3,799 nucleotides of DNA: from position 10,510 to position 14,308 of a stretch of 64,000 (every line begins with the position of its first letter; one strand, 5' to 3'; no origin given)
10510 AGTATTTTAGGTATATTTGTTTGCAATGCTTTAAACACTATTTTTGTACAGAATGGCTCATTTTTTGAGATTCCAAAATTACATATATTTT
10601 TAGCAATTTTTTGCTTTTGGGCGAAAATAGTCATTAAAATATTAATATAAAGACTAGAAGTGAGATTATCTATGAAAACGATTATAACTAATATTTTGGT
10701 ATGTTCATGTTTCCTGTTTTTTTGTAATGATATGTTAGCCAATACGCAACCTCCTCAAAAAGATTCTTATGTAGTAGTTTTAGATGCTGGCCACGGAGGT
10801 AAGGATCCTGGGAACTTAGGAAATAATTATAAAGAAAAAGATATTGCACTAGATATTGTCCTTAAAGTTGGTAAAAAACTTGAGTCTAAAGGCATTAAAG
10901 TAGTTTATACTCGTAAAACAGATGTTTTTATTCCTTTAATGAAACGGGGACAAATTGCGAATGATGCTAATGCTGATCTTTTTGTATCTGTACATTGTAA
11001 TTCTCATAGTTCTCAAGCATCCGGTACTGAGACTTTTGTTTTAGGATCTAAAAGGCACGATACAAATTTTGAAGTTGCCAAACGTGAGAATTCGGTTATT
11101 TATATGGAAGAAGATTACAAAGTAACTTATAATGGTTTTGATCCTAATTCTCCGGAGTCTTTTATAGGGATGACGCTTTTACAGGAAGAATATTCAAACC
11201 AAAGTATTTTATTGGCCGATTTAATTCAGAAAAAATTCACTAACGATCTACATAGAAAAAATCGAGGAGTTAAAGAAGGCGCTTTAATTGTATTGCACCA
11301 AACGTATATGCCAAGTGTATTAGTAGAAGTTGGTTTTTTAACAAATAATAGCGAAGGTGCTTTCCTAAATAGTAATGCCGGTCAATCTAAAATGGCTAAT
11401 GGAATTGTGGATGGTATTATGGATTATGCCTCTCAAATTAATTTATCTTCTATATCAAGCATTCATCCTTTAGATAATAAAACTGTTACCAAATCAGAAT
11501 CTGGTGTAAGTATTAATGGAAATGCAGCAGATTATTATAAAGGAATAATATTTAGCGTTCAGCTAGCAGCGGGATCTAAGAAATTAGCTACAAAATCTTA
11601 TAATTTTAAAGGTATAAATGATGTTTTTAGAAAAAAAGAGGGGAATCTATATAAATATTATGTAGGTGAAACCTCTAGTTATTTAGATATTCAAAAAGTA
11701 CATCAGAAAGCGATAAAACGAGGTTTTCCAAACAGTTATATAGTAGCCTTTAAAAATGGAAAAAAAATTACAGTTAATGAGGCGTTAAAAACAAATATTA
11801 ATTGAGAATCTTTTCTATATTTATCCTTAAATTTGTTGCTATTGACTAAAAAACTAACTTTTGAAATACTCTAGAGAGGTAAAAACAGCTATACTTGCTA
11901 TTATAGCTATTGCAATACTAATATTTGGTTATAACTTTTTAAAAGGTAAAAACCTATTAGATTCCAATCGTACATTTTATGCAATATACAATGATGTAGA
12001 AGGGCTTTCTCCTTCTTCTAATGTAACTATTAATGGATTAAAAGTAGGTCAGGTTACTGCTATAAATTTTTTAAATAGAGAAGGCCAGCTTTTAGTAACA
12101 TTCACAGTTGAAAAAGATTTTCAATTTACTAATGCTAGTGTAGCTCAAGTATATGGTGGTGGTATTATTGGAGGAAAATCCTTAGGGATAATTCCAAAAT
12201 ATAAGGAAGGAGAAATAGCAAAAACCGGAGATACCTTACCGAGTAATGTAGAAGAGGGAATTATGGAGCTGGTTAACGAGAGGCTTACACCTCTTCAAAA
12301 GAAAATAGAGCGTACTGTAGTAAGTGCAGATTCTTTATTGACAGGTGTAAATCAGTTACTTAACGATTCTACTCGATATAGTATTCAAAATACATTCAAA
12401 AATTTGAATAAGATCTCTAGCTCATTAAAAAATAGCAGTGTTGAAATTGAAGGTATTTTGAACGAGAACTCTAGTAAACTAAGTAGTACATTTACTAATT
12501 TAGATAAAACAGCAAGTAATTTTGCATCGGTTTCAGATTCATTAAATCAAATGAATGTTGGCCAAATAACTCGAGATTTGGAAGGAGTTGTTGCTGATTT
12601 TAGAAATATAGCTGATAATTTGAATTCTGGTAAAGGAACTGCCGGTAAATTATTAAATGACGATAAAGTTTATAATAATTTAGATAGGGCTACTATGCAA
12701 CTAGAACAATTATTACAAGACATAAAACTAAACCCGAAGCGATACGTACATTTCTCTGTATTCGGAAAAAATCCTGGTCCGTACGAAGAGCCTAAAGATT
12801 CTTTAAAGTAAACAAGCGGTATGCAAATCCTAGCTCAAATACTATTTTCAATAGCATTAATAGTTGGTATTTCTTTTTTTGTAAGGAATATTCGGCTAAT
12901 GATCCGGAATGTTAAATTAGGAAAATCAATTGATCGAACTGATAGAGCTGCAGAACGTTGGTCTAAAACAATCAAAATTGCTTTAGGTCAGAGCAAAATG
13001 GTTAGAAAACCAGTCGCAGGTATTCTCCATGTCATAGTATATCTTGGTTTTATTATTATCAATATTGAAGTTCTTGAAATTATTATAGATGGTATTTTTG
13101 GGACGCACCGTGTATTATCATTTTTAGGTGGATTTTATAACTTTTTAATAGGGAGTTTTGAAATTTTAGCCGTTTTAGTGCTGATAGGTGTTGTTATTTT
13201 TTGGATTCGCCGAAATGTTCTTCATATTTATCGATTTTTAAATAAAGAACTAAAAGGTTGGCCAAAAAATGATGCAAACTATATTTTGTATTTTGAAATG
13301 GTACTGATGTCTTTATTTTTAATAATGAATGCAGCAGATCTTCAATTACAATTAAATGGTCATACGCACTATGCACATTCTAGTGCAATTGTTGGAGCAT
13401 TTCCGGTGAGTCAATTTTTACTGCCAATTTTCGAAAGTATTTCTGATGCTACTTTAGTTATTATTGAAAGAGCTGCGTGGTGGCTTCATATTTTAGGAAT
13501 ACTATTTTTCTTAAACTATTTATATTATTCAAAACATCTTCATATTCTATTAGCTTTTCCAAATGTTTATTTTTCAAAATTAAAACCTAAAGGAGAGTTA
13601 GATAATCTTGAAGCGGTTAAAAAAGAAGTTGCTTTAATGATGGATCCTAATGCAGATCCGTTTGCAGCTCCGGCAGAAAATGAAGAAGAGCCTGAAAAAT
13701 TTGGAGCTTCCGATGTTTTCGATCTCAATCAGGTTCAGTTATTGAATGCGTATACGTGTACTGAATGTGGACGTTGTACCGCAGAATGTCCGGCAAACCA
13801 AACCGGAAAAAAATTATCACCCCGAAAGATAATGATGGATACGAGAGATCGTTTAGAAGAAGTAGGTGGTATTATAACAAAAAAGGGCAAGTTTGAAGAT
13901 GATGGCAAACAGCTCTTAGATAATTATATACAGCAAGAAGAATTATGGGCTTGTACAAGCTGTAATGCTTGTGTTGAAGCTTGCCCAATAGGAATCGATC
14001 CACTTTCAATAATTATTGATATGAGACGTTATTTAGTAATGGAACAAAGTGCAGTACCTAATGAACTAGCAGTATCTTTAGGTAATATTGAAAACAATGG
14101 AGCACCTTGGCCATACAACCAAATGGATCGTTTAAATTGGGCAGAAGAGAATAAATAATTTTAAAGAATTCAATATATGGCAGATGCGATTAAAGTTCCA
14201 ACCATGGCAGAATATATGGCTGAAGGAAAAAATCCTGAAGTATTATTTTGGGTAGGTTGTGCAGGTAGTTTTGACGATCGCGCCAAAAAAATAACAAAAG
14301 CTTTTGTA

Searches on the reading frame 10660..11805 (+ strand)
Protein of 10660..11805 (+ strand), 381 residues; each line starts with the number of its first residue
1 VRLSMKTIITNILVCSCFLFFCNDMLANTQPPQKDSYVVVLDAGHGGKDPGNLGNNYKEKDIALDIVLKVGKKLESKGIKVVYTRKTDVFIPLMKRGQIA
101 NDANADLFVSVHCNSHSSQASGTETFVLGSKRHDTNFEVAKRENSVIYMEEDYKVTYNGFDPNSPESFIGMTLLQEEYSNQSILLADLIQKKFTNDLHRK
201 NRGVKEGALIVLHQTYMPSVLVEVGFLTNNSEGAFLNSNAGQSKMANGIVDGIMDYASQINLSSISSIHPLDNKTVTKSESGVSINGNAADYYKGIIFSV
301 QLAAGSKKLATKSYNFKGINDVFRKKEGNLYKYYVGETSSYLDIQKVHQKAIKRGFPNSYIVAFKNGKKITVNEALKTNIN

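Call 78: search_protein_families(library=pfam, proteins=[window:10660-11805:+], max_evalue=0.00001)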
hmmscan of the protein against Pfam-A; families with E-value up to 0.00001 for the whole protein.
window:10660-11805:+ (381 aa): 1 family
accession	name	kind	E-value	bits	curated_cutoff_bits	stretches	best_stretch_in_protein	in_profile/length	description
PF01520.23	Amidase_3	-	3.4e-57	193.7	27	1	39-253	1-172/174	N-acetylmuramoyl-L-alanine amidase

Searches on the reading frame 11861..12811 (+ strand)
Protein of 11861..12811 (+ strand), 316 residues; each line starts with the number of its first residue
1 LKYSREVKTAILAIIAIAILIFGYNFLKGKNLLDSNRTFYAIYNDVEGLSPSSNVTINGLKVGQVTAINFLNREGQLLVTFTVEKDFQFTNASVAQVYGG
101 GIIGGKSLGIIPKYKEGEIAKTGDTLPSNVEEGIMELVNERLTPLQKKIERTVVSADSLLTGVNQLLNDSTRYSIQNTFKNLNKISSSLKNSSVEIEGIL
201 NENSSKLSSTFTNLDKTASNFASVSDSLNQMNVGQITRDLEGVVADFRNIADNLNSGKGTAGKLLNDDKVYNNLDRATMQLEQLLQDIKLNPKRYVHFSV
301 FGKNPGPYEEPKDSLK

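Call 78: search_protein_families(library=pfam, proteins=[window:11861-12811:+], max_evalue=0.00001)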
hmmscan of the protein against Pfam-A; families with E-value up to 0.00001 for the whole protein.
window:11861-12811:+ (316 aa): 1 family
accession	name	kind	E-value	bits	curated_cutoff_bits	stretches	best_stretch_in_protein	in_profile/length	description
PF02470.25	MlaD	-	2.1e-14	53.9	25.1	1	37-112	3-80/81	MlaD protein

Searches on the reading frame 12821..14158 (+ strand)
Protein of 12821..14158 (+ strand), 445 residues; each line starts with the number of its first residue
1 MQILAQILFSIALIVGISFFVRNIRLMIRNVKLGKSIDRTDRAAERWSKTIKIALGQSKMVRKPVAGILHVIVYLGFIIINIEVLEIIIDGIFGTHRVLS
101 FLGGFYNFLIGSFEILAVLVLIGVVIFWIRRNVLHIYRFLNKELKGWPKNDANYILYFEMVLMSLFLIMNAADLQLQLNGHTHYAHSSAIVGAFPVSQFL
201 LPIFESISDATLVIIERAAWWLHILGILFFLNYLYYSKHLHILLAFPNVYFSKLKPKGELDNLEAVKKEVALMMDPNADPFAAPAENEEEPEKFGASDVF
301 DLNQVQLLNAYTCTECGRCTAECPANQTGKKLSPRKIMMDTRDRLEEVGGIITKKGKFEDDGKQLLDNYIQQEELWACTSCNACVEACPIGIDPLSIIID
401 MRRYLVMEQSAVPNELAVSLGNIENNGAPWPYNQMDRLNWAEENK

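Call 78: search_protein_families(library=pfam, proteins=[window:12821-14158:+], max_evalue=0.00001)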
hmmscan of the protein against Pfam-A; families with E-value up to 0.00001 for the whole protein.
window:12821-14158:+ (445 aa): 7 families
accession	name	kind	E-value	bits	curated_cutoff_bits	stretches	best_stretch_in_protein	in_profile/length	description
PF13187.11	Fer4_9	-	2.1e-11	44.1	27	1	313-391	2-50/52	4Fe-4S dicluster domain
PF13237.11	Fer4_10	-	3.5e-10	40.1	25.5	1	309-389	5-53/53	4Fe-4S dicluster domain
PF13183.11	Fer4_8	-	4.8e-10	40.3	27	1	310-392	2-68/68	4Fe-4S dicluster domain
PF13534.11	Fer4_17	-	8.1e-09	36.3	22.2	1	313-393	2-61/61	4Fe-4S dicluster domain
PF12797.12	Fer4_2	-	6.8e-08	32.4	24.5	0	307-325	4-22/22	4Fe-4S binding domain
PF12838.12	Fer4_7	-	1.6e-06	28.9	27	0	312-392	1-52/52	4Fe-4S dicluster domain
PF13484.11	Fer4_16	-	2.1e-06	28.9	30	1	312-390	1-65/66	4Fe-4S double cluster binding domain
